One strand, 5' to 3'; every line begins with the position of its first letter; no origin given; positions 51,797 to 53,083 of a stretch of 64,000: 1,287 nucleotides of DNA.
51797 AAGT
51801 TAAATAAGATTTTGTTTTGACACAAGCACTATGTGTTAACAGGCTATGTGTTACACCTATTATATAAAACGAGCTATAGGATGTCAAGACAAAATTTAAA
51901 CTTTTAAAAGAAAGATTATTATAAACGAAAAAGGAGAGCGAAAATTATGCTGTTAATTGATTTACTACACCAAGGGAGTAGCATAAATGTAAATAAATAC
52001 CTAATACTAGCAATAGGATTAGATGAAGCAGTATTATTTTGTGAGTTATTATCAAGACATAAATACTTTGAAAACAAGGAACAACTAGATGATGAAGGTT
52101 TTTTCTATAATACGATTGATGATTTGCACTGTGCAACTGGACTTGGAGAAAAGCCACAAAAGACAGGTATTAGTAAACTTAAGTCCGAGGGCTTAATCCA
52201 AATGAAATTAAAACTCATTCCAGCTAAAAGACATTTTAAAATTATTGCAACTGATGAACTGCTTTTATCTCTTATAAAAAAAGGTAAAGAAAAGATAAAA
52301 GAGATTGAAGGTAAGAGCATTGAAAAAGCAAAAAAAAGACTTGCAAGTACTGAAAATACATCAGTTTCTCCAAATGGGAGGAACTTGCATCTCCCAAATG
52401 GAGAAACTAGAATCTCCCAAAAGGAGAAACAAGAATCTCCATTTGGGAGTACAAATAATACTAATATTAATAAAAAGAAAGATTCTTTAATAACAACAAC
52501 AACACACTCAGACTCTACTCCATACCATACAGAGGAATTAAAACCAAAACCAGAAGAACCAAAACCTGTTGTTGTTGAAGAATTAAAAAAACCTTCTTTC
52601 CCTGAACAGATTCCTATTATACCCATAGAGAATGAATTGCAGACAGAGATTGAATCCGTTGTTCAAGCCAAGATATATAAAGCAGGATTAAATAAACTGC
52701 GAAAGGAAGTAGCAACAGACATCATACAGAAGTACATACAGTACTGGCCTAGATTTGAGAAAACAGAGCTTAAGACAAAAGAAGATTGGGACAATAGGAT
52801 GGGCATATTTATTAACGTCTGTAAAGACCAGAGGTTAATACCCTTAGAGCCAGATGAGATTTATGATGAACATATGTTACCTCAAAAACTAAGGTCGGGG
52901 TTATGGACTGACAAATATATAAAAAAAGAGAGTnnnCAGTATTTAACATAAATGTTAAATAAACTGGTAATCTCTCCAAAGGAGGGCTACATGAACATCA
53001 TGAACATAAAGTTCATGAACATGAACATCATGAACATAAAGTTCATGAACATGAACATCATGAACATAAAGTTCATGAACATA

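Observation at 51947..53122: Candidate origin: four 23-bp-spaced palindromic iterons inside an initiator-like gene, followed by a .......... array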

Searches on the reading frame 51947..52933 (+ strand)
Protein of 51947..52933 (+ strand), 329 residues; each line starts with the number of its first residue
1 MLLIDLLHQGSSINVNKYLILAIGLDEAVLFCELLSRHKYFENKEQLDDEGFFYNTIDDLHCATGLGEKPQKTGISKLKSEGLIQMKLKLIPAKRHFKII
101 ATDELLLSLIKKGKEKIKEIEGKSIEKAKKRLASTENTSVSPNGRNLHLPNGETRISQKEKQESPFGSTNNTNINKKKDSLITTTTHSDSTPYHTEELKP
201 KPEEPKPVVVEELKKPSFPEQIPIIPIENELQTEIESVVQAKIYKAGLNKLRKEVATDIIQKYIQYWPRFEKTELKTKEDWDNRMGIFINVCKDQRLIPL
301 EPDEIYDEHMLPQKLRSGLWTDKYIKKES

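Call 5: search_protein_families(library=pfam, proteins=[window:51947-52933:+], max_evalue=1)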
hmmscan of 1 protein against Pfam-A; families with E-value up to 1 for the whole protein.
window:51947-52933:+ (329 aa): 1 family
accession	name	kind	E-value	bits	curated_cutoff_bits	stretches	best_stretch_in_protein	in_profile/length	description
PF11200.13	DUF2981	-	0.036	14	27.2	1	129-240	159-275/352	Protein of unknown function (DUF2981)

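Call 6: search_protein_families(library=phrogs, proteins=[window:51947-52933:+], max_evalue=0.1)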
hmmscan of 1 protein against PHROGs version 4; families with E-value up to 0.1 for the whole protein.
window:51947-52933:+ (329 aa): 6 families
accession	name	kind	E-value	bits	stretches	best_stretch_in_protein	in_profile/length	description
phrog_9773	-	DNA, RNA and nucleotide metabolism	2.2e-10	41.7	1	34-176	33-146/288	replication initiation O-like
phrog_428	-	DNA, RNA and nucleotide metabolism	7.1e-08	33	1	13-193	91-234/455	replication initiation protein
phrog_1347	-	unknown function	5.3e-07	29.7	1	23-183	18-159/417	-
phrog_678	-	DNA, RNA and nucleotide metabolism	1.4e-06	29.1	1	27-213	75-218/346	replication initiation O-like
phrog_270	-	DNA, RNA and nucleotide metabolism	0.009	16.4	1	45-181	63-174/383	replication initiation protein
phrog_23720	-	unknown function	0.027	15.7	1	65-126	39-94/97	-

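Call 8: search_dna_similar(query=window:51947-52933:+, collection=phages, mode=protein, max_rows=30, max_evalue=0.001)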
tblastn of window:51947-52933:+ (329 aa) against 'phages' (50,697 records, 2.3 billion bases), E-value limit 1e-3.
Records with a match: 46; places in all: 46; records where one place covers at least 80% of the query: 0.
Best place of each record, by identity: <60% 46.
By first word of the organism name: Flavobacterium 29; Lactobacillus 10; Clostridium 3; Eggerthella 2; Bacteriophage 1; Fusobacterium 1.
By host as written in the record: Flavobacterium psychrophilum 950106-1/1 13; Flavobacterium psychrophilum FPS-F15 6; Lactobacillus delbrueckii 6; Flavobacterium psychrophilum 020612-2/1 3; - 3; Lactobacillus delbrueckii subsp. lactis strain LL78 2; Eggerthella lenta DSM 15644 2; Lactobacillus delbrueckii subsp. bulgaricus 2; and 9 more.
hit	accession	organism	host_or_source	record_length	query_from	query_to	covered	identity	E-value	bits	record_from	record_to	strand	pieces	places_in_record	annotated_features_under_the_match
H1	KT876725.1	Flavobacterium phage FpV9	Flavobacterium psychrophilum 950106-1/1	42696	1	100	30%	41.0%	6e-16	84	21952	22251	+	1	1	hypothetical protein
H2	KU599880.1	Flavobacterium phage Fpv5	Flavobacterium psychrophilum 950106-1/1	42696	1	100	30%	41.0%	6e-16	84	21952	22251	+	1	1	hypothetical protein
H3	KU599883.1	Flavobacterium phage Fpv8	Flavobacterium psychrophilum 950106-1/1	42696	1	100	30%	41.0%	6e-16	84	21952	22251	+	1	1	hypothetical protein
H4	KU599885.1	Flavobacterium phage Fpv11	Flavobacterium psychrophilum 950106-1/1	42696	1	100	30%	41.0%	6e-16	84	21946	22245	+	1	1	hypothetical protein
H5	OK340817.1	Flavobacterium phage FpV9-1.2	Flavobacterium psychrophilum 020612-2/1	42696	1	100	30%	41.0%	6e-16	84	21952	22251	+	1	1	record has no annotation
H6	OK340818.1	Flavobacterium phage FpV9-1.3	Flavobacterium psychrophilum 020612-2/1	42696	1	100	30%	41.0%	6e-16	84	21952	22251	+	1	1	record has no annotation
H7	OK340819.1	Flavobacterium phage FpV9-2.1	Flavobacterium psychrophilum 020612-2/1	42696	1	100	30%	41.0%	6e-16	84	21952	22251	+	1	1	record has no annotation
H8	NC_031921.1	Flavobacterium phage Fpv5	Flavobacterium psychrophilum 950106-1/1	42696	1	100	30%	41.0%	6e-16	84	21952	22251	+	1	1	replication initiation protein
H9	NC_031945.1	Flavobacterium phage Fpv11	Flavobacterium psychrophilum 950106-1/1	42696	1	100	30%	41.0%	6e-16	84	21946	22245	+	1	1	replication initiation protein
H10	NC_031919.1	Flavobacterium phage Fpv8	Flavobacterium psychrophilum 950106-1/1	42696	1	100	30%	41.0%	6e-16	84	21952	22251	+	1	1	replication initiation protein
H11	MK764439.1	Flavobacterium phage FPSV-D22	Flavobacterium psychrophilum FPS-D5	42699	1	100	30%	41.0%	6e-16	84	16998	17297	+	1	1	hypothetical protein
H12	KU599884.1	Flavobacterium phage Fpv10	Flavobacterium psychrophilum 950106-1/1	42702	1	100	30%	41.0%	6e-16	84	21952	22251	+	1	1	hypothetical protein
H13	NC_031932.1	Flavobacterium phage Fpv10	Flavobacterium psychrophilum 950106-1/1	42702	1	100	30%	41.0%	6e-16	84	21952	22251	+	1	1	replication initiation protein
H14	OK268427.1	Flavobacterium phage FPSV-S20A3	Flavobacterium psychrophilum FPS-F15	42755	1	100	30%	41.0%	6e-16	84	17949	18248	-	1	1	record has no annotation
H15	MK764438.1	Flavobacterium phage FPSV-D19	Flavobacterium psychrophilum FPS-D10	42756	1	100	30%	41.0%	6e-16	84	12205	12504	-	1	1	hypothetical protein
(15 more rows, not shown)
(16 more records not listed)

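Call 12: find_homologous_proteins(query=window:51947-52933:+)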
Query window:51947-52933:+ (329 aa): 10 proteins with E <= 0.001 among 3954 candidates.
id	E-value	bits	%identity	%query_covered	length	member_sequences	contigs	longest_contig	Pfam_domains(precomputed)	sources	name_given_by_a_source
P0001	1.3e-213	726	100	100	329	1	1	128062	-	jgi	-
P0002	2.0e-40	157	52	50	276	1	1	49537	-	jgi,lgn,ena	-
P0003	1.4e-22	99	45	33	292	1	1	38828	PF06970.19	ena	-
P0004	2.2e-21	95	41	35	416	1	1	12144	-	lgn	-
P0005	9.9e-21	93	42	41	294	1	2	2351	PF09524.16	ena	-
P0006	1.1e-20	92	45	33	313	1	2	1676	PF06970.19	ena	-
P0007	3.2e-19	88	46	33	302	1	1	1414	-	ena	-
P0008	8.7e-18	83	41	37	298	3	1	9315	-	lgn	-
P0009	1.6e-16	79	40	34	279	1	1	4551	-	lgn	-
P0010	1.3e-13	69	35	61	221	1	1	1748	-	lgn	-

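Call 13: find_related_loci(query=window:51947-52933:+, collection=viral_contigs, flank=3000)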
Query window:51947-52933:+ (329 aa) in viral_contigs; peptide patterns used: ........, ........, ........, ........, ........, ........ (x = any residue, [..] = any of these).
90 stretches matched a pattern, but none encodes a relative of the query by tblastn (E <= 1e-3).

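Call 15: find_encoding_contigs(protein=P0002, flank=6000, max_places=3)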
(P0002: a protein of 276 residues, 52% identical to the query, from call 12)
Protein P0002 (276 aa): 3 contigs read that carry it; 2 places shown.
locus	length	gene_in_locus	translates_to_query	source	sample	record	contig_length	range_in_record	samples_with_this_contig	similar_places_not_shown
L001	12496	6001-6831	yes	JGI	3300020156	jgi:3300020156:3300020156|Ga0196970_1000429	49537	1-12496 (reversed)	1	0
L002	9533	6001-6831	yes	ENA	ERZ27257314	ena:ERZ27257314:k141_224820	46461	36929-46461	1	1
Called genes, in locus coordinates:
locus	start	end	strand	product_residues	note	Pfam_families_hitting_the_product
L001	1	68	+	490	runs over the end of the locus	-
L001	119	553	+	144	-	-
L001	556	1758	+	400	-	PF01522:Polysacc_deac_1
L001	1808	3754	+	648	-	PF12708:Pect-lyase_RHGA_epim, PF13229:Beta_helix (faint)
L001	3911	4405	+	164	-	PF05105:Phage_holin_4_1 (weak)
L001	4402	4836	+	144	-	PF01510:Amidase_2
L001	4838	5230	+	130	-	-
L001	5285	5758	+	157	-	-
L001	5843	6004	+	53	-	PF12651:RHH_3 (weak)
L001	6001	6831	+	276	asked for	-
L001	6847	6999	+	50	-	-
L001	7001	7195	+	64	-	-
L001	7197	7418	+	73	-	-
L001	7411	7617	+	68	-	-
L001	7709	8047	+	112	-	-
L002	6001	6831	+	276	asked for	-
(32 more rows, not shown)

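Call 18: find_encoding_contigs(protein=P0001, flank=10000, max_places=3)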
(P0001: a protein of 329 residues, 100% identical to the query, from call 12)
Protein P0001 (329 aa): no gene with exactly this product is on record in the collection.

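Call 20: find_related_loci(query=A1, collection=viral_contigs, flank=2500)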
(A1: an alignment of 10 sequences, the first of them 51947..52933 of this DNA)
Query A1 (329 aa) in viral_contigs; peptide patterns used: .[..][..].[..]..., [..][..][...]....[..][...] (x = any residue, [..] = any of these).
99 stretches matched a pattern; 49 encode a relative of the query (tblastn E <= 1e-3); 49 distinct loci.
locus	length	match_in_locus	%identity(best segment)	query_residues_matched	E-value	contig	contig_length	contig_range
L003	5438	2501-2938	52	3-168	6e-44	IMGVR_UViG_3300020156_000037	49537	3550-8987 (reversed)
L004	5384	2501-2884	56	4-143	9e-41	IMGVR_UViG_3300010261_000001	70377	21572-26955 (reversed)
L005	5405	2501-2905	50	2-148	2e-37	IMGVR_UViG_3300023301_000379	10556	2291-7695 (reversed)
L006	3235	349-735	51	2-129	2e-35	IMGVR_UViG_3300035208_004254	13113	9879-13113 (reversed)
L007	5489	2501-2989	40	3-180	6e-35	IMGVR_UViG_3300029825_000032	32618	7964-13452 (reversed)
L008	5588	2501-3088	36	3-212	9e-32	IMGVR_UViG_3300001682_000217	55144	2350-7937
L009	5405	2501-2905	45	5-139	5e-31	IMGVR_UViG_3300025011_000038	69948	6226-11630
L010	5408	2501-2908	44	5-137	2e-29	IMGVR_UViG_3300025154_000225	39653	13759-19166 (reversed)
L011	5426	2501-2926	41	3-141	7e-29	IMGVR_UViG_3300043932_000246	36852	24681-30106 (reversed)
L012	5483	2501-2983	37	3-178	4e-27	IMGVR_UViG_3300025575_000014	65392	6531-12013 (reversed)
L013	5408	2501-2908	44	5-137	2e-29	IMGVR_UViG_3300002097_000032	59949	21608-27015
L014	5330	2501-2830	50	3-112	3e-26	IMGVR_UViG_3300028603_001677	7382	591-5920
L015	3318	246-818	34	3-177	1e-25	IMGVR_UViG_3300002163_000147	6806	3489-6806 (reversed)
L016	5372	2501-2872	39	3-126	4e-25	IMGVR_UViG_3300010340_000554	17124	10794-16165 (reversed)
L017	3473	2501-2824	42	3-110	1e-24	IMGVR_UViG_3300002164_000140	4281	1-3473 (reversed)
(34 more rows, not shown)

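Call 21: find_related_loci(query=A1, collection=genome_contigs, flank=2500)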
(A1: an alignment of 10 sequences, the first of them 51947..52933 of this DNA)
Query A1 (329 aa) in genome_contigs; peptide patterns used: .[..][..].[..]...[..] (x = any residue, [..] = any of these).
27 stretches matched a pattern; 6 encode a relative of the query (tblastn E <= 1e-3); 6 distinct loci.
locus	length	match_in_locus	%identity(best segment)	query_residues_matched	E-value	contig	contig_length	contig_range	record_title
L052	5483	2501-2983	37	3-178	3e-28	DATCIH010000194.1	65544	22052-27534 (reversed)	MAG TPA_asm: Clostridiaceae bacterium isolate SMAG_U7854 k141_319485, whole genome shotgun sequence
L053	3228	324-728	43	3-134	9e-27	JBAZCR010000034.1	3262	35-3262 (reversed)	MAG: Candidatus Pacearchaeota archaeon isolate SO_2017_LW2_78 scaffold_63130_c1_LW138R_2017, whole genome shotgun sequen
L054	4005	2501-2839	42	3-115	1e-24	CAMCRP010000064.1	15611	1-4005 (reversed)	MAG: uncultured Ruminococcus sp. isolate SRR17382099_bin.44_metaWRAP_v1.3_MAG genome assembly, contig: ERZ10544625.2541,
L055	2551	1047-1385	42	3-115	1e-24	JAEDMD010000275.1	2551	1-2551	MAG: Oscillospiraceae bacterium isolate MAG257 NODE_52929_length_2551_cov_6.059696, whole genome shotgun sequence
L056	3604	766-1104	42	3-115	1e-24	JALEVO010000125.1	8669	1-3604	MAG: Oscillospiraceae bacterium isolate SUG375 k141_330761, whole genome shotgun sequence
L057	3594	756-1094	42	3-115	2e-24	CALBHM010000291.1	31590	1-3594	MAG TPA_asm: uncultured Ruminococcus sp. isolate SRR1747025_bin.14_CONCOCT_v1.1_MAG genome assembly, contig: ERZ808247.3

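Call 37: search_solved_structures(query=A1, max_evalue=10, show_alignments=2)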
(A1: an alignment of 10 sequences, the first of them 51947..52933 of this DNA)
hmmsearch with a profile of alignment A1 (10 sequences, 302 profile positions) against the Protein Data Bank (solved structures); distinct sequences matched with E-value up to 10: 0.

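Call 39: search_protein_families(library=pfam, alignment_id=A1, max_evalue=0.01)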
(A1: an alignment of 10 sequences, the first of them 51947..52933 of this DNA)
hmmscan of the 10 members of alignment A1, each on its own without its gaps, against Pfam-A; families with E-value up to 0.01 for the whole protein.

A. member 1, window:51947-52933:+ (329 aa): 0 families

B. families by the number of members that match (of 10 scanned): 4 families
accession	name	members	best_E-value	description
PF09524.15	Phg_2220_C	1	1.5e-29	Conserved phage C-terminus (Phg_2220_C)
PF13730.12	HTH_36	1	3.9e-05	Helix-turn-helix domain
PF08926.16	DUF1908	1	0.004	Domain of unknown function (DUF1908)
PF07261.16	DnaB_2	1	0.0098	Replication initiation and membrane attachment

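Call 47: search_protein_families(library=ncbifam, alignment_id=A1, max_evalue=0.1)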
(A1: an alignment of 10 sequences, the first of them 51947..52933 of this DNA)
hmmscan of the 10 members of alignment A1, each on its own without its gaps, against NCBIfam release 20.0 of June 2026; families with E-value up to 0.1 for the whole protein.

A. member 1, window:51947-52933:+ (329 aa): 1 family
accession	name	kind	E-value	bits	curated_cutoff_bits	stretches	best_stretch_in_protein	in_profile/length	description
TIGR02205.1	septum_zipA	equivalog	0.083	12.9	119.65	0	106-221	19-134/284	cell division protein ZipA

B. families by the number of members that match (of 10 scanned): 8 families
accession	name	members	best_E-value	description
NF002708.1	PRK02515.1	2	0.012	photosystem II complex extrinsic protein PsbU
TIGR02220.1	phg_TIGR02220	1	4e-33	phage conserved hypothetical protein, C-terminal domain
NF004437.0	PRK05773.1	1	0.0067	3,4-dihydroxy-2-butanone 4-phosphate synthase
NF058580.1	lipase_V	1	0.012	EstV family lipase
NF053660.1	ORF80_fam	1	0.019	ORF80 family leucine zipper DNA-binding protein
NF038317.1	DISARM_DrmD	1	0.026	DISARM system SNF2-like helicase DrmD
TIGR02205.1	septum_zipA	1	0.083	cell division protein ZipA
NF009079.0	PRK12414.1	1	0.089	methionine aminotransferase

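Call 49: predict_structure(alignment_id=A1)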
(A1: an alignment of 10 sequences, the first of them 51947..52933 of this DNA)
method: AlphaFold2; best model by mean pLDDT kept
length: 329 residues; sequences in the alignment: 10
mean_pLDDT: 59.3   pTM: 0.41
mean pLDDT of the five models: 59.3, 58.0, 56.4, 56.3, 56.2
residues with pLDDT >= 90: 85; 70-90: 37; 50-70: 35; < 50: 172
segments of 3 or more residues with pLDDT < 50: 138-228, 230-232, 234-275, 296-329
pLDDT, mean of each block of 10 residues (from residue 1): 59 78 93 92 92 92 90 96 94 92 91 90 85 65 33 30 34 32 30 34 35 34 38 45 41 45 43 49 55 47 45 40 33
secondary structure, 60 per line:
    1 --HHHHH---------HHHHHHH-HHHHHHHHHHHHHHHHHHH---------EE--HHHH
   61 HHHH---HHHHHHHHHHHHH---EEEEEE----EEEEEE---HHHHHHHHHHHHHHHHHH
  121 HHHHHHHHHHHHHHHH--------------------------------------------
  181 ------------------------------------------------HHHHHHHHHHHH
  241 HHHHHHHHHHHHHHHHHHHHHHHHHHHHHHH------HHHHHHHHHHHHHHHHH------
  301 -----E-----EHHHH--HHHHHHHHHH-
elements in order: H3-7 H17-23 H25-43 H57-64 H68-80 E84-89 E94-99 H103-136 H229-271 H278-294 H313-316 H319-328
